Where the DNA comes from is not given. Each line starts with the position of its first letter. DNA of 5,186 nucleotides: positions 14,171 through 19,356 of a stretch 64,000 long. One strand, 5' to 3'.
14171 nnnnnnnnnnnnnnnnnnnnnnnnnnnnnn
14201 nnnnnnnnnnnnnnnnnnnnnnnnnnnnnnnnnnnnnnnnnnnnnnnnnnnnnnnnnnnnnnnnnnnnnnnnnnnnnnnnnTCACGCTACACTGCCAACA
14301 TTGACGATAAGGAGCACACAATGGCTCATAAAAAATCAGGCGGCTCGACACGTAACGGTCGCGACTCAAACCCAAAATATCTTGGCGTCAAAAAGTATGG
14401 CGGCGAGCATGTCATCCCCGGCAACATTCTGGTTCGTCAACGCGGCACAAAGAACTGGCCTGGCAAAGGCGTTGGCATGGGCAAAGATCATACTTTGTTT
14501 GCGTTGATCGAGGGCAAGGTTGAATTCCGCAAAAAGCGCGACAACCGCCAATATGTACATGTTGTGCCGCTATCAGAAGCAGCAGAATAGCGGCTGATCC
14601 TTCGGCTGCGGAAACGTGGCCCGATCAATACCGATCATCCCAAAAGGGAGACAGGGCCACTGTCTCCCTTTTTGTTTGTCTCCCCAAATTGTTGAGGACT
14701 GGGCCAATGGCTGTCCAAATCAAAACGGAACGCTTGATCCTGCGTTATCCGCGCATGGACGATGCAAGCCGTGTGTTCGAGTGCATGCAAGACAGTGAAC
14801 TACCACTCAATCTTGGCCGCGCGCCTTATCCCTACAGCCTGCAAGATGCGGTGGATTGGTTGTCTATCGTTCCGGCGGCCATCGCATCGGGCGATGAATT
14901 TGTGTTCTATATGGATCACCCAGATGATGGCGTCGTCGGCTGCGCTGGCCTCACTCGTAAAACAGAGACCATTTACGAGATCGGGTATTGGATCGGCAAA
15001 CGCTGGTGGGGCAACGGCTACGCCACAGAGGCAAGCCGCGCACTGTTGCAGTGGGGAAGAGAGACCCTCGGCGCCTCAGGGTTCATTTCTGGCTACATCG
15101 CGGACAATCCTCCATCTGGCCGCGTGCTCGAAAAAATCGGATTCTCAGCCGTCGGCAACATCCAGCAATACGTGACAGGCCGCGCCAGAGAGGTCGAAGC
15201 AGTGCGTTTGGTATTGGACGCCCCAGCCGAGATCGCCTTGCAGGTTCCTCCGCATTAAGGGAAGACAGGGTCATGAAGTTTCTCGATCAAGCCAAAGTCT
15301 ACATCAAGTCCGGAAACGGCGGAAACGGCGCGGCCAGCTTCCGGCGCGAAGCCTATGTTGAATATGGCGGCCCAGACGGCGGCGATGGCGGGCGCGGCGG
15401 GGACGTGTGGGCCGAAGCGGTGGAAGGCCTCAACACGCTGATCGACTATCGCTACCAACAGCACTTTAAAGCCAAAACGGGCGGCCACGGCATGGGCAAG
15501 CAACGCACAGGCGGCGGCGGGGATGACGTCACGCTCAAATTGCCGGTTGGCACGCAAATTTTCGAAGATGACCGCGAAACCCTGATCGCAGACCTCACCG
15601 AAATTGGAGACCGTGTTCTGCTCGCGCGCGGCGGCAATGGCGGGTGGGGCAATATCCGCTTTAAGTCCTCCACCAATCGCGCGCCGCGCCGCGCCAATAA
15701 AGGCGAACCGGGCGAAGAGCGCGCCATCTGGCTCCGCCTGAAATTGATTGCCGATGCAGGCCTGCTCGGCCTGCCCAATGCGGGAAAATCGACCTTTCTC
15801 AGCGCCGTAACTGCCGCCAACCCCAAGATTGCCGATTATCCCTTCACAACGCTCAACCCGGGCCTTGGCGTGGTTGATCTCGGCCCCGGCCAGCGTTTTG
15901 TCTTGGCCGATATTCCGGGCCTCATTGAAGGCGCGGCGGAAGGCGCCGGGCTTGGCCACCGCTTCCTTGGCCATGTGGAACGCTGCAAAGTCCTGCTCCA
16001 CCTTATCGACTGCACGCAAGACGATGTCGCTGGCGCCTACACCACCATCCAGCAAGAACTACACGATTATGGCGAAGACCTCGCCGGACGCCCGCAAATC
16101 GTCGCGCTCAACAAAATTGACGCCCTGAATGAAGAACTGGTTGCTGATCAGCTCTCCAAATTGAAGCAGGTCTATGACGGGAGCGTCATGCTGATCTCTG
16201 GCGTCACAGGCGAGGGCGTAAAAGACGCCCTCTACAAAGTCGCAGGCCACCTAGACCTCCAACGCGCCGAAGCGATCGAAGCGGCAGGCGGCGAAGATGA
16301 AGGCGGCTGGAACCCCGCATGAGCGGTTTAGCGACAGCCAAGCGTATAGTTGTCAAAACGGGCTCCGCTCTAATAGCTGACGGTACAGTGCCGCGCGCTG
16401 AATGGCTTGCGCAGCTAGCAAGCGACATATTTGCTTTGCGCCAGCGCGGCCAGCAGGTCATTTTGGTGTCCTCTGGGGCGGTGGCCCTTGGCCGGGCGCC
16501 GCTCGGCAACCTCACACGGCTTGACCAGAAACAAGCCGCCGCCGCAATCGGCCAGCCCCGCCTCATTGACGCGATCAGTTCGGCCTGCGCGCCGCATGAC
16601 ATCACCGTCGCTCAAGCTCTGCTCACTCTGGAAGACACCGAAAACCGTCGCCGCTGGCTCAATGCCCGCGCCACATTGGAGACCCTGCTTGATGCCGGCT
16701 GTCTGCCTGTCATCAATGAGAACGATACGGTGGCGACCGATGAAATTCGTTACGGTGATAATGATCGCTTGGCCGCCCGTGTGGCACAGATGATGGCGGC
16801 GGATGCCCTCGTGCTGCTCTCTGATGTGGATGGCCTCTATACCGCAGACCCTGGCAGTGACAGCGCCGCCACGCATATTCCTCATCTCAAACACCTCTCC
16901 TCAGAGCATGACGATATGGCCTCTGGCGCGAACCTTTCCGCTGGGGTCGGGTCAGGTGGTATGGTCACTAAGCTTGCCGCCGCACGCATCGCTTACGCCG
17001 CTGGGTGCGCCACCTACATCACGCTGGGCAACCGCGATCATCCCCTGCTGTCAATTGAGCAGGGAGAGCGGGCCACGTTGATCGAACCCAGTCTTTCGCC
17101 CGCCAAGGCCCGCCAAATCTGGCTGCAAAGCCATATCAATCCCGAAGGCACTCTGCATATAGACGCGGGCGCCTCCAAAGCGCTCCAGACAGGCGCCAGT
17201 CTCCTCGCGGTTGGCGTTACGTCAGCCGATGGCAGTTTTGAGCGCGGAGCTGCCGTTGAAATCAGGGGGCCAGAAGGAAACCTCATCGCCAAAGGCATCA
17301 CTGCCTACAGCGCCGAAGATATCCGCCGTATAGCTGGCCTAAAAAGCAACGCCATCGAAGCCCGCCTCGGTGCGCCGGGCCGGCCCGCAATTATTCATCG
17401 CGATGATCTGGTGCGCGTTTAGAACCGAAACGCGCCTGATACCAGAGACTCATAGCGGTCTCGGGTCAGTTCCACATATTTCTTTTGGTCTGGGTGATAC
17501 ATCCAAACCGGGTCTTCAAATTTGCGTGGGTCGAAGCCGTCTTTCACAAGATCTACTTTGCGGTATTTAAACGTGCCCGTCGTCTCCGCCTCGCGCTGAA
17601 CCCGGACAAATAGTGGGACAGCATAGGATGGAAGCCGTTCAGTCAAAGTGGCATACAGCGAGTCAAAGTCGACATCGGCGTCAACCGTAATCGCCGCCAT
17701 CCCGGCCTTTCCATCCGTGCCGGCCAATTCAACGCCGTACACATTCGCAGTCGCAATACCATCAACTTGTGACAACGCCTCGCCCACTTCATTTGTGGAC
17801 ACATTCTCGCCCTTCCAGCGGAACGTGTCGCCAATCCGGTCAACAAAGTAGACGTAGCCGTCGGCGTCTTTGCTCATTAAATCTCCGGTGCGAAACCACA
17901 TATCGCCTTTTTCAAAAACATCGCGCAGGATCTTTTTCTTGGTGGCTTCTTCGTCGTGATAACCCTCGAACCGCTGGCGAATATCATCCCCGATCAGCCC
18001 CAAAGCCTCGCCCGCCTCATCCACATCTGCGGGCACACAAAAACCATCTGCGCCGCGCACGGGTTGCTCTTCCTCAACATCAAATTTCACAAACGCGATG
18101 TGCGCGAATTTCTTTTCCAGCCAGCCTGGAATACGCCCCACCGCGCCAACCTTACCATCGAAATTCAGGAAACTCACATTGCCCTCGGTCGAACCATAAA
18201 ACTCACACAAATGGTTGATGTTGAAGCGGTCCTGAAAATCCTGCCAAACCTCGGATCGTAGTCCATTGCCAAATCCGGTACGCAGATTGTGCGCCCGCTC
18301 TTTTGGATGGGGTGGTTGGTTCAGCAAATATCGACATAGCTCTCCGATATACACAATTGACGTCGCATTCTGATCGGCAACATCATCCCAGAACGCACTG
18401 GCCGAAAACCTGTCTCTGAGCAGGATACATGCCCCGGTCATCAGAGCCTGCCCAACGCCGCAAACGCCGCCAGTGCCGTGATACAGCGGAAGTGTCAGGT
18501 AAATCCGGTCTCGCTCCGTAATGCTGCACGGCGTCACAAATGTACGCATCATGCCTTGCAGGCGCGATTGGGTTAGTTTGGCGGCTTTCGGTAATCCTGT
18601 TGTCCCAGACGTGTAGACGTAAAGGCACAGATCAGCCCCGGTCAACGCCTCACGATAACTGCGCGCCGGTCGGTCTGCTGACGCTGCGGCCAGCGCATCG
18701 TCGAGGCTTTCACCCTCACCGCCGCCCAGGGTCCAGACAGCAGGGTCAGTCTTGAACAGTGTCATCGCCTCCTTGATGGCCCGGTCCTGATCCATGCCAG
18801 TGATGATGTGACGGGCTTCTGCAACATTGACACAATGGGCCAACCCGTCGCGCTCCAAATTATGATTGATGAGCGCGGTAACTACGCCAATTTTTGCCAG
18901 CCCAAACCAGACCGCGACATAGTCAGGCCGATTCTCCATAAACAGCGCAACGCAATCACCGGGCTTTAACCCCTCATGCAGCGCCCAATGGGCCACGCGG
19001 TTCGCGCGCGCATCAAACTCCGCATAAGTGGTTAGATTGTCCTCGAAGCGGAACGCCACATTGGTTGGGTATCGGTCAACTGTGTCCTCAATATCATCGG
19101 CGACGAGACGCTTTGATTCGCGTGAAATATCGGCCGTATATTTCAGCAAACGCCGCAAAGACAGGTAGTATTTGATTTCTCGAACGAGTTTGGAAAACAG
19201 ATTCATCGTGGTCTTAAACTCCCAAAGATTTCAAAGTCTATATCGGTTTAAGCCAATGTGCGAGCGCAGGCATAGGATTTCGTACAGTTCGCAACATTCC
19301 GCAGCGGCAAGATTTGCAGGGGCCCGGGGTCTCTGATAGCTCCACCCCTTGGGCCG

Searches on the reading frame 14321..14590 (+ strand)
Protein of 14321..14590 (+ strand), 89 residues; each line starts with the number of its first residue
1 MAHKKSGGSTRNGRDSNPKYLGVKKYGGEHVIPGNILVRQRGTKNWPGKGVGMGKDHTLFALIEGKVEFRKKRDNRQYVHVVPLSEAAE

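Call 8: search_protein_families(library=pfam, proteins=[window:14321-14590:+], max_evalue=0.001)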
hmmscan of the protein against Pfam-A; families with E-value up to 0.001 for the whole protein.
window:14321-14590:+ (89 aa): 1 family
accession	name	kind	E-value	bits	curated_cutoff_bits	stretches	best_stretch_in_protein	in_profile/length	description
PF01016.24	Ribosomal_L27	-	1.3e-38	131.3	20.5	1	2-81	1-79/79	Ribosomal L27 protein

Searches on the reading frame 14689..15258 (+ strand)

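Call 8: search_protein_families(library=pfam, proteins=[window:14689-15258:+], max_evalue=0.001)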
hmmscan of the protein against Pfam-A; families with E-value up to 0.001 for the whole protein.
window:14689-15258:+ (189 aa): 2 families
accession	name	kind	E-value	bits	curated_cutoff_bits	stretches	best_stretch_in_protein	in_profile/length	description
PF13302.13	Acetyltransf_3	-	1.3e-28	100.9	25.4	1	15-152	1-137/138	Acetyltransferase (GNAT) domain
PF00583.31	Acetyltransf_1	-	6.3e-10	39.8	20.7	1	68-152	31-116/116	Acetyltransferase (GNAT) family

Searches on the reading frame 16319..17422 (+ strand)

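Call 8: search_protein_families(library=pfam, proteins=[window:16319-17422:+], max_evalue=0.001)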
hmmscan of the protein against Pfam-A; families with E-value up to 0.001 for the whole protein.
window:16319-17422:+ (367 aa): 2 families
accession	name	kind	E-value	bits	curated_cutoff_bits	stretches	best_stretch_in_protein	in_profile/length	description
PF00696.33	AA_kinase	-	3.6e-41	141.9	24.9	1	8-234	1-232/234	Amino acid kinase family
PF01472.26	PUA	-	5.2e-21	74.8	24.8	1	277-348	1-72/74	PUA domain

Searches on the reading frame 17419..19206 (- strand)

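Call 8: search_protein_families(library=pfam, proteins=[window:17419-19206:-], max_evalue=0.001)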
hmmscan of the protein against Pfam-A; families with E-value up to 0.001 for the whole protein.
window:17419-19206:- (595 aa): 2 families
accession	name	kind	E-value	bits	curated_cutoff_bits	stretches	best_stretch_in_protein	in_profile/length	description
PF00501.34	AMP-binding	-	6.6e-58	196.8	29.9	1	40-358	2-346/384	AMP-binding enzyme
PF13193.12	AMP-binding_C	-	1.3e-05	26.5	24.5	1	473-547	1-76/76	AMP-binding enzyme C-terminal domain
